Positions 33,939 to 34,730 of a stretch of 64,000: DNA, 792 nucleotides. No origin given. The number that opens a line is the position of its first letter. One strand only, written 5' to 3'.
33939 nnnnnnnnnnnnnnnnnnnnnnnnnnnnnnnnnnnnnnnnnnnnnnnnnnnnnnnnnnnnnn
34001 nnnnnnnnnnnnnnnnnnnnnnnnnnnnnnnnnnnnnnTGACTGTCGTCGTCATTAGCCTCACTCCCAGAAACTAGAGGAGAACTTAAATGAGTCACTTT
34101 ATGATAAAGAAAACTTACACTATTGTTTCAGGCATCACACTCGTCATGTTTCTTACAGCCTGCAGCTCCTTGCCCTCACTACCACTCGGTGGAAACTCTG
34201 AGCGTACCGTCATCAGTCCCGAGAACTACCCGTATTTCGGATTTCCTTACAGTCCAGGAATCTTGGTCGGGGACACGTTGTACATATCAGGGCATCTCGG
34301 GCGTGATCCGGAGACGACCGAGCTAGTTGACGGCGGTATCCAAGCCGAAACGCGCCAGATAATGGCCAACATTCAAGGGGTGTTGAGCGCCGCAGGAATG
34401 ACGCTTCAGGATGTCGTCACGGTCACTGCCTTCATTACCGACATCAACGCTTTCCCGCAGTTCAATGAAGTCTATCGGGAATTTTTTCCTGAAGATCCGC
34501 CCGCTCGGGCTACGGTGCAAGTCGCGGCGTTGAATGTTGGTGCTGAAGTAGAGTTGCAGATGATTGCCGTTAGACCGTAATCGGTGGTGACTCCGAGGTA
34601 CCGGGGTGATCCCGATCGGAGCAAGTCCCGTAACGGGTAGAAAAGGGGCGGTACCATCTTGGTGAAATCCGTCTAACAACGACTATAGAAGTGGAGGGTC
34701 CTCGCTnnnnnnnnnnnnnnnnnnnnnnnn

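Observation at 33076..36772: Second cluster: DoxX-like membrane protein, two RidA-family proteins (one a lipoprotein), His-His paralogue 4 and an MBL-fold hydrolase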

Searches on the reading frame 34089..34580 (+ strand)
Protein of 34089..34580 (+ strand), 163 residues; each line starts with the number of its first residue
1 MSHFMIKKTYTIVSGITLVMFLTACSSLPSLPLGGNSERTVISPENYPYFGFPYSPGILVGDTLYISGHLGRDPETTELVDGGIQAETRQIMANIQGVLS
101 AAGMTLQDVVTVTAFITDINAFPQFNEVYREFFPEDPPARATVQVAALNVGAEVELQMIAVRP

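Call 3: search_protein_families(library=pfam, proteins=[window:34089-34580:+], max_evalue=0.01)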
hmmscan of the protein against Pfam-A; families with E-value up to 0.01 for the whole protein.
window:34089-34580:+ (163 aa): 1 family
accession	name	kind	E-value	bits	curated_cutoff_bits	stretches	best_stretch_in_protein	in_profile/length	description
PF01042.26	Ribonuc_L-PSP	-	1.6e-35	122.2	27.3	1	53-161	10-120/121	Endoribonuclease L-PSP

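Call 4: search_protein_families(library=ncbifam, proteins=[window:34089-34580:+], max_evalue=0.01)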
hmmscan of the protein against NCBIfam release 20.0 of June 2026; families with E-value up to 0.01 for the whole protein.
window:34089-34580:+ (163 aa): 3 families
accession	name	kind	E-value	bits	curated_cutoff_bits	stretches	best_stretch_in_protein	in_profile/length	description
TIGR00004.1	TIGR00004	subfamily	7.3e-36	123.1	106.25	1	41-161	3-124/125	Rid family detoxifying hydrolase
TIGR03610.1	RutC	equivalog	1.5e-21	76.8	169.1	1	40-160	4-124/127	pyrimidine utilization protein C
NF008490.0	PRK11401.1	equivalog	6.4e-20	71.3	222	1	47-162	10-127/129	enamine/imine deaminase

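Call 8: find_homologous_proteins(query=window:34089-34580:+, max_evalue=1e-10)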
Query window:34089-34580:+ (163 aa): 1614 proteins with E <= 1e-10 among 1679 candidates; the best 120 are listed.
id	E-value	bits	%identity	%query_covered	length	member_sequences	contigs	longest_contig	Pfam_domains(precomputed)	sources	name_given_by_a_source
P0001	2.5e-101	354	99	100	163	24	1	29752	PF01042.27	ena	-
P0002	2.2e-100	351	99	100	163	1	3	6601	PF01042.27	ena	-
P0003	2.0e-99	348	98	100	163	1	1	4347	PF01042.27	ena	-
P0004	2.2e-99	348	98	100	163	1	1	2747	PF01042.27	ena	-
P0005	6.7e-99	346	98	100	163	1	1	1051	PF01042.27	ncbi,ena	-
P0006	2.2e-97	341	97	100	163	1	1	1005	PF01042.27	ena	-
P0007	5.9e-97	340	96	100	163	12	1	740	PF01042.27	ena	-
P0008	4.2e-96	337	95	100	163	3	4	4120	PF01042.27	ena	-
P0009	4.2e-94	330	94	100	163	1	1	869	PF01042.27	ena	-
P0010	1.8e-93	328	93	100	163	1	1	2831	PF01042.27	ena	-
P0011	2.3e-92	325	94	100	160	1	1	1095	PF01042.27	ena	-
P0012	7.8e-73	261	79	93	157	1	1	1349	PF01042.27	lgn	-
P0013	1.4e-72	261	85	90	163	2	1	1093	PF01042.27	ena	-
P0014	4.1e-72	259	94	79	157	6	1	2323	PF01042.27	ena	-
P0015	6.0e-69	249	90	79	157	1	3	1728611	PF01042.27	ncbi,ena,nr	ncbi:MAG: Rid family detoxifying hydrolase [Rhodospirillaceae bacterium]|nr:Rid family detoxifying h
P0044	1.6e-59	218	82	77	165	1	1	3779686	PF01042.27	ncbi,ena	-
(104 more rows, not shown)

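Call 10: find_encoding_contigs(protein=P0015, flank=6000, max_places=3)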
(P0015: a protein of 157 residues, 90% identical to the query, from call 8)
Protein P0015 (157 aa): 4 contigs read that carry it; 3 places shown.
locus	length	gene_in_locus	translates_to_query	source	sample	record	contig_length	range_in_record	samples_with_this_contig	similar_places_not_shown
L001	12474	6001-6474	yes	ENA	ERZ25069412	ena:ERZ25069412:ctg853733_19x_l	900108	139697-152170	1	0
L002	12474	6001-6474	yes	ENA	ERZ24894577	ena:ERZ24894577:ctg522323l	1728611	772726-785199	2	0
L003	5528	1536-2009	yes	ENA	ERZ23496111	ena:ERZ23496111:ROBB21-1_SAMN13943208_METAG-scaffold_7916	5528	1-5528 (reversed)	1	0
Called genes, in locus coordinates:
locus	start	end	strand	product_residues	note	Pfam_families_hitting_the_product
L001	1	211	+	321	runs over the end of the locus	PF01522:Polysacc_deac_1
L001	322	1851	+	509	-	PF01425:Amidase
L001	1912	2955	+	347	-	PF04199:Cyclase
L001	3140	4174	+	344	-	PF19649:DUF6152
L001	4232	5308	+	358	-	PF00034:Cytochrom_C (weak), PF13442:Cytochrome_CBB3 (weak)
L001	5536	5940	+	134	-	PF01042:Ribonuc_L-PSP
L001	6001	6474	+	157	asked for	PF01042:Ribonuc_L-PSP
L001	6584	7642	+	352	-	PF19649:DUF6152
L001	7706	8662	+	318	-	PF00753:Lactamase_B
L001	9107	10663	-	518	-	PF02661:Fic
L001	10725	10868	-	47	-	-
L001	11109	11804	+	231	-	-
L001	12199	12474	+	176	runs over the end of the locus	PF00994:MoCF_biosynth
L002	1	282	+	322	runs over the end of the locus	PF01522:Polysacc_deac_1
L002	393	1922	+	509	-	PF01425:Amidase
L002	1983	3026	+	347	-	PF04199:Cyclase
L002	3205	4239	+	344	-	PF19649:DUF6152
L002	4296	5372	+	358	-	PF00034:Cytochrom_C (weak), PF13442:Cytochrome_CBB3 (weak)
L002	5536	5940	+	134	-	PF01042:Ribonuc_L-PSP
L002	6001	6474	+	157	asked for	PF01042:Ribonuc_L-PSP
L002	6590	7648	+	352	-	PF19649:DUF6152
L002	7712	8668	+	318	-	PF00753:Lactamase_B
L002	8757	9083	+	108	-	PF13701:DDE_Tnp_1_4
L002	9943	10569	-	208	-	PF08843:AbiEii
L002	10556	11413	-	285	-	PF17194:AbiEi_3_N, PF11459:AbiEi_3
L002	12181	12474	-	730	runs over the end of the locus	PF00141:peroxidase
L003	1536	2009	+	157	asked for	PF01042:Ribonuc_L-PSP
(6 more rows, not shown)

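Call 11: find_encoding_contigs(protein=P0044, flank=6000, max_places=3)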
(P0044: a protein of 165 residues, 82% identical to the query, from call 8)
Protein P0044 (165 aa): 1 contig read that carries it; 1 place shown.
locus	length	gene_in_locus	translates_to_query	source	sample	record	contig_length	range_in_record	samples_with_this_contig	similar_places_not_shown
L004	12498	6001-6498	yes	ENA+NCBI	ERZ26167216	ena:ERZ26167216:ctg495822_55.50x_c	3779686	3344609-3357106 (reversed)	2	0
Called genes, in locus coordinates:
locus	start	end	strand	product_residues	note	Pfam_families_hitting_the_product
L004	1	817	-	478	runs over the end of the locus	PF00884:Sulfatase, PF01663:Phosphodiest (faint), PF16347:SGSH_C, PF14707:Sulfatase_C (faint)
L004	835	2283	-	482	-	PF00557:Peptidase_M24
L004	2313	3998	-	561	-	PF00884:Sulfatase, PF01663:Phosphodiest, PF16347:SGSH_C, PF13290:CHB_HEX_C_1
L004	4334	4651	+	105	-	-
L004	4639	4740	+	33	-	-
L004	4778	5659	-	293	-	PF10370:Rv2993c-like_N, PF01557:FAA_hydrolase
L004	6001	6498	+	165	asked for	PF01042:Ribonuc_L-PSP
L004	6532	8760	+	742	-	PF00933:Glyco_hydro_3, PF01915:Glyco_hydro_3_C, PF14310:Fn3-like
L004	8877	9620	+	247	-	PF03328:HpcH_HpaI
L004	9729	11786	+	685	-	PF01433:Peptidase_M1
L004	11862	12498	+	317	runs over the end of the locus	-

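Call 23: search_solved_structures(query=window:34089-34580:+, show_alignments=2, max_evalue=1e-15)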
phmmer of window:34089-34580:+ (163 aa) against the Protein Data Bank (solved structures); distinct sequences matched with E-value up to 1e-15: 41.
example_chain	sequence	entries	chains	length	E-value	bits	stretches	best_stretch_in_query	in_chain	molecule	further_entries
1x25_A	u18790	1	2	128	1.1e-28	103.2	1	42-160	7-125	Hypothetical UPF0076 protein ST0811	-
7zs6_AAA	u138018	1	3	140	6.6e-28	100.8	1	39-161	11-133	Reactive intermediate deaminase A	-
8qop_A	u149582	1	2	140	7.9e-28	100.5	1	39-162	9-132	2-iminobutanoate/2-iminopropanoate deaminase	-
1nq3_A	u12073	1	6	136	1.1e-27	100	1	39-162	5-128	14.3 kDa perchloric acid soluble protein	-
9n80_A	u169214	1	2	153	1.4e-27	99.7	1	34-162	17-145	2-iminobutanoate/2-iminopropanoate deaminase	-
2dyy_A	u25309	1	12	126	1.5e-27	99.6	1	40-161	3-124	UPF0076 protein PH0854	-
1oni_A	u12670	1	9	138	2.3e-27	99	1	39-162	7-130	14.5 kDa translational inhibitor protein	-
8qok_A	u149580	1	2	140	2.8e-27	98.7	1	39-162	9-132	2-iminobutanoate/2-iminopropanoate deaminase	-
8qou_A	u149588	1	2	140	2.8e-27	98.7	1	39-162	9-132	2-iminobutanoate/2-iminopropanoate deaminase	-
8qov_A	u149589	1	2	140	4.9e-27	97.9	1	39-162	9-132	2-iminobutanoate/2-iminopropanoate deaminase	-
8qos_A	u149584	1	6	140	7.2e-27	97.4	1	39-162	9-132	2-iminobutanoate/2-iminopropanoate deaminase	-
8q3h_A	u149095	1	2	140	7.4e-27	97.3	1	39-162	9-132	2-iminobutanoate/2-iminopropanoate deaminase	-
8qoq_A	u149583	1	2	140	7.6e-27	97.3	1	39-162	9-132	2-iminobutanoate/2-iminopropanoate deaminase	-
6tcc_A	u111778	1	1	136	1.1e-26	96.7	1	39-161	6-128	ribonuclease UK114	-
8qom_A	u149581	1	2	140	1.4e-26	96.4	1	39-162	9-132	2-iminobutanoate/2-iminopropanoate deaminase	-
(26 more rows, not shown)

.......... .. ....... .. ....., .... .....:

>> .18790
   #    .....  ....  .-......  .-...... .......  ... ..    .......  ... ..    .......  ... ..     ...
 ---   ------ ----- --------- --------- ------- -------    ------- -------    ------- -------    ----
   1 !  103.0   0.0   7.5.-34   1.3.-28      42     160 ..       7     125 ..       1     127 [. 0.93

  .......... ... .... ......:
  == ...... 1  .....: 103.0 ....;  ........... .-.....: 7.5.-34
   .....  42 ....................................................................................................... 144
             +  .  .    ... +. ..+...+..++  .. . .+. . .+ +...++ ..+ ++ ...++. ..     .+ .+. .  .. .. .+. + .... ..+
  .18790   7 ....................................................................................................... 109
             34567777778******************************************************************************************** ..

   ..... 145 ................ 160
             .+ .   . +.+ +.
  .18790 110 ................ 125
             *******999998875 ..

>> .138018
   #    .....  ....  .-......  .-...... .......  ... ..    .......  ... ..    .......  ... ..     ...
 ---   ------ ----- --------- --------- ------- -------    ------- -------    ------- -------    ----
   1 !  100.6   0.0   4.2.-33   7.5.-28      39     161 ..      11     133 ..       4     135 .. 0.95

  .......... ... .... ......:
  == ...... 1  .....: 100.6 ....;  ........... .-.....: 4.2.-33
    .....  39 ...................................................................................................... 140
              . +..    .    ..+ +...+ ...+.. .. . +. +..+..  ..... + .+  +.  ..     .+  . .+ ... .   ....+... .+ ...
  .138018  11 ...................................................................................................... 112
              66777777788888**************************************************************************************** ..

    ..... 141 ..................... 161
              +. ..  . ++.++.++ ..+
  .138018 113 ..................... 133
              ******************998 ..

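Call 42: find_related_loci(query=A2, collection=metagenome_contigs, flank=6000)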
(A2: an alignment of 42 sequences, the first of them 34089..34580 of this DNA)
Query A2 (163 aa) in metagenome_contigs; peptide patterns used: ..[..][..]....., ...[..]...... (x = any residue, [..] = any of these).
600 stretches matched a pattern (row limit reached: there are more); 559 encode a relative of the query (tblastn E <= 1e-3); the best 80 are kept; 80 distinct loci.
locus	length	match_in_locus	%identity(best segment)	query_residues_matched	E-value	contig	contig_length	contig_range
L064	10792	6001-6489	94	1-163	2e-102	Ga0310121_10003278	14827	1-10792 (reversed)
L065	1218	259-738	94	1-163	3e-109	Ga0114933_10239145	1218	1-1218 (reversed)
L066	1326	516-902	93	35-163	3e-83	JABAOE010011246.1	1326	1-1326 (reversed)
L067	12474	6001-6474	75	5-163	2e-74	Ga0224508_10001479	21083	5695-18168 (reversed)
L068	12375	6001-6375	78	39-163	2e-65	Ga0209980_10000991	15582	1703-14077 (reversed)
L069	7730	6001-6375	78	39-163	3e-65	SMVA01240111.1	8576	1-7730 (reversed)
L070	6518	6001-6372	76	39-162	5e-64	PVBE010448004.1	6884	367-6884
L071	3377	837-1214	77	37-162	2e-63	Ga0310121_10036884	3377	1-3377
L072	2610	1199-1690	60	5-162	1e-62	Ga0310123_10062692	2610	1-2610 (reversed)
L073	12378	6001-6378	75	37-162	2e-61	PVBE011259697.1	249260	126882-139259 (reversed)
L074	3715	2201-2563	80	42-162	2e-61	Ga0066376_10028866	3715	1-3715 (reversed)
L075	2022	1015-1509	61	4-162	2e-62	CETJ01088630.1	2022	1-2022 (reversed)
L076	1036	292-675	70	36-163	5e-65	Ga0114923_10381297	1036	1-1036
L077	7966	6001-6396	69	27-163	1e-57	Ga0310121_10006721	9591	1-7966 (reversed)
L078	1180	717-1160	62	12-163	2e-60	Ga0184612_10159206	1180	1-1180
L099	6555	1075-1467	64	32-162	2e-53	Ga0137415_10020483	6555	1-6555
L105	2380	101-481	67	37-163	5e-54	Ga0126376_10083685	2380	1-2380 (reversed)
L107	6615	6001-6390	65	30-162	1e-53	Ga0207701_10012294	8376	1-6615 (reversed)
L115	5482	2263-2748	56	4-163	4e-53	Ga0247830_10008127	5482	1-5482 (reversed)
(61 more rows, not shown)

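Call 50: search_protein_families(library=pfam, proteins=[L068:6416-7492:+, L068:3012-4811:+], max_evalue=0.001)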
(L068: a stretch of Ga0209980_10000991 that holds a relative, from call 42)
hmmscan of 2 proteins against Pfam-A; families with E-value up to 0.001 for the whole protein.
L068:6416-7492:+ (358 aa): 2 families
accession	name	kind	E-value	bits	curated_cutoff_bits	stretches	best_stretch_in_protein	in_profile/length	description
PF00753.33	Lactamase_B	-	1.7e-10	41.6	22.7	1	41-107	7-68/196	Metallo-beta-lactamase superfamily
PF12706.13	Lactamase_B_2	-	1.2e-05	25.4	27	1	52-168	3-114/200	Beta-lactamase superfamily domain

L068:3012-4811:+ (599 aa): 2 families
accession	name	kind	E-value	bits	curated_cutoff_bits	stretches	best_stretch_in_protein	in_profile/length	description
PF07969.17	Amidohydro_3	-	4.3e-45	155.5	29.7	2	228-586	138-472/472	Amidohydrolase family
PF01979.26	Amidohydro_1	-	1e-05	25.4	25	0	466-585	236-345/345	Amidohydrolase family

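Call 78: search_protein_families(library=pfam, proteins=[L107:3908-5875:+, L099:1646-3097:+, L105:485-1408:-, L115:106-2091:+, L070:4835-5839:+, L073:6378-7469:-, L073:7600-9306:+], max_evalue=0.001)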
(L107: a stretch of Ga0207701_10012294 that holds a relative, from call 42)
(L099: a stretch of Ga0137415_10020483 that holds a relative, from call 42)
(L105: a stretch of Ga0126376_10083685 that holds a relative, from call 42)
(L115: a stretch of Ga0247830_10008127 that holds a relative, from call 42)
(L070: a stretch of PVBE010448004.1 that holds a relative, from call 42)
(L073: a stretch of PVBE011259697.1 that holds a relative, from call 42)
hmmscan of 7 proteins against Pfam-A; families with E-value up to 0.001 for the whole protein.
L107:3908-5875:+ (655 aa): 2 families
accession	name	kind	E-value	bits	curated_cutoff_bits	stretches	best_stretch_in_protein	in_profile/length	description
PF01011.28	PQQ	-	2.2e-181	605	26.7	2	31-580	1-562/595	Glucose/ethanol/alcohol dehydrogenase, beta-propeller domain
PF13360.13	PQQ_2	-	4.6e-16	59.6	27.6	2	100-238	3-102/233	Outer membrane protein assembly factor BamB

L099:1646-3097:+ (483 aa): 2 families
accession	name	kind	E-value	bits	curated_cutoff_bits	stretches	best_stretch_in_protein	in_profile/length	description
PF07969.17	Amidohydro_3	-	7.1e-21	75.6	29.7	2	80-133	2-63/472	Amidohydrolase family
PF01979.26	Amidohydro_1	-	1.1e-13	51.6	25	2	87-231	1-156/345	Amidohydrolase family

L105:485-1408:- (307 aa): 3 families
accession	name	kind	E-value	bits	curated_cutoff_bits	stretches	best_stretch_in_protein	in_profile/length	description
PF00561.26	Abhydrolase_1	-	1.5e-22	80.9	25.8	1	66-291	2-243/245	alpha/beta hydrolase fold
PF12697.13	Abhydrolase_6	-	2e-19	71.5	26.3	1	67-298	1-216/217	Alpha/beta hydrolase family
PF12146.15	Hydrolase_4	-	3e-11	43.5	27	1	66-166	6-115/239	Serine aminopeptidase, S33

L115:106-2091:+ (661 aa): 4 families
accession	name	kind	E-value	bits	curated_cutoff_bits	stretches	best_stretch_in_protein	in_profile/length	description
PF07519.17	Tannase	-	2.9e-118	396.3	29.8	1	219-649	3-490/490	Tannase and feruloyl esterase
PF00326.27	Peptidase_S9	-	2e-07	31.2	22.6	0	310-365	52-106/213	Prolyl oligopeptidase family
PF01436.27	NHL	-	5.1e-07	29.9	20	1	14-41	1-28/28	NHL repeat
PF17170.10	DUF5128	-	0.00033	20.4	22.9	1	6-56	81-133/321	6-bladed beta-propeller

L070:4835-5839:+ (334 aa): 1 family
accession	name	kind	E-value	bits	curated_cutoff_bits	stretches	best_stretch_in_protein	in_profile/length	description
PF03328.21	HpcH_HpaI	-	2.3e-06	27.5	25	1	107-241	22-153/221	HpcH/HpaI aldolase/citrate lyase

L073:6378-7469:- (363 aa): 2 families
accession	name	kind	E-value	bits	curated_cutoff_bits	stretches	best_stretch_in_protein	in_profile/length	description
PF03786.19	UxuA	-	2.7e-41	141.9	23.7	1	182-359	172-350/352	D-mannonate dehydratase (UxuA)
PF01261.30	AP_endonuc_2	-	8.9e-12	45.7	31.1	1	72-331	24-229/249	Xylose isomerase-like TIM barrel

L073:7600-9306:+ (568 aa): 2 families
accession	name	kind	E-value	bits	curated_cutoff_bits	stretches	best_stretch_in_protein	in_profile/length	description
PF07969.17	Amidohydro_3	-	2.7e-100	337.5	29.7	1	80-564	2-472/472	Amidohydrolase family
PF01979.26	Amidohydro_1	-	3.7e-15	56.4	25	1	244-562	39-344/345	Amidohydrolase family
